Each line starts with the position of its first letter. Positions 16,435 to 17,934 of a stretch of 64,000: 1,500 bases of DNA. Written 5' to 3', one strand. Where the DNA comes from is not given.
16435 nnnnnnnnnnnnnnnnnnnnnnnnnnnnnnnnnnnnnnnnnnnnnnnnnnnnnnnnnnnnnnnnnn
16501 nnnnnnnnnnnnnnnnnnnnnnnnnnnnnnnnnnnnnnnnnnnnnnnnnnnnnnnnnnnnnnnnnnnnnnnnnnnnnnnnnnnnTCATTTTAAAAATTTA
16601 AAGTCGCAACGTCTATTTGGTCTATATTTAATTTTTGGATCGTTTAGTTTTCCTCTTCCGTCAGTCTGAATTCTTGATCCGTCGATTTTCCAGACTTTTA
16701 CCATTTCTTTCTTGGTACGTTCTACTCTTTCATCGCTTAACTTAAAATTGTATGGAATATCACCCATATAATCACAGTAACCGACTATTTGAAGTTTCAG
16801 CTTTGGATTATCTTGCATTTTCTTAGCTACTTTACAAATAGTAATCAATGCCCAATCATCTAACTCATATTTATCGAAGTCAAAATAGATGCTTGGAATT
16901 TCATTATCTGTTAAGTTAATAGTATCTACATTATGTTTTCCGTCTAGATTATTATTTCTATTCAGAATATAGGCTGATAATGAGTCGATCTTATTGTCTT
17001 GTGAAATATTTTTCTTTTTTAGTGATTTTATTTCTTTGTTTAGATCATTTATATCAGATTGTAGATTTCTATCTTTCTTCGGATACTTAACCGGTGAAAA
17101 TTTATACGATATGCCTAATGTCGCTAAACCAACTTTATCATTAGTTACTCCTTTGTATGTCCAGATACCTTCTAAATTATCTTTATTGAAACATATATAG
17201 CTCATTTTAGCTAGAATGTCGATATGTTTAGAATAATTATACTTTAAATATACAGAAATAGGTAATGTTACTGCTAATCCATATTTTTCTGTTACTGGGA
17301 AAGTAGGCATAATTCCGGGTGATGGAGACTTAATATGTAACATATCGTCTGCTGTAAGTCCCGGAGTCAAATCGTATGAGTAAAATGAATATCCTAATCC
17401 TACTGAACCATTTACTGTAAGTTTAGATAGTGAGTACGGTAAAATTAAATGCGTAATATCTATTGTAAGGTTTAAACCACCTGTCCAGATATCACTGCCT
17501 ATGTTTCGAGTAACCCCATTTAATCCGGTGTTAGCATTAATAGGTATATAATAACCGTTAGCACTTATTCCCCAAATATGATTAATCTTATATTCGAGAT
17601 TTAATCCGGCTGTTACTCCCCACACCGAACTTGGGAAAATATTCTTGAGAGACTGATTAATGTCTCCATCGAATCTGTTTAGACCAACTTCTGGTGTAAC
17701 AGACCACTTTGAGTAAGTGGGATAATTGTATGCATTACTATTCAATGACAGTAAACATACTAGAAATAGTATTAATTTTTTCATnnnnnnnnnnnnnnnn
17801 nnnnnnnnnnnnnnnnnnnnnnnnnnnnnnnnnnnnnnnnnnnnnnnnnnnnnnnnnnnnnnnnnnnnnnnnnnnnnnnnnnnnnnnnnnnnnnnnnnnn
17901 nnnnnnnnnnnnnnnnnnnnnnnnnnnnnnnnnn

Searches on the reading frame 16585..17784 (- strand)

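Call 16: search_protein_families(library=phrogs, proteins=[window:16585-17784:-], max_evalue=0.001)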
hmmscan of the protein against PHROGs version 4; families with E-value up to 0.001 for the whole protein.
window:16585-17784:- (399 aa): 4 families
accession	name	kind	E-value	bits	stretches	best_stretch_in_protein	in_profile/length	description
phrog_7897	-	unknown function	1.1e-08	35.9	1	298-379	217-298/327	-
phrog_7537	-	unknown function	6.6e-05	23.4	1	291-375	140-226/259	-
phrog_253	-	DNA, RNA and nucleotide metabolism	0.00024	22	1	239-276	55-92/169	Mu Gam-like end protection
phrog_26111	-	moron, auxiliary metabolic gene and host takeover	0.00032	20.7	0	287-382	220-310/327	membrane protein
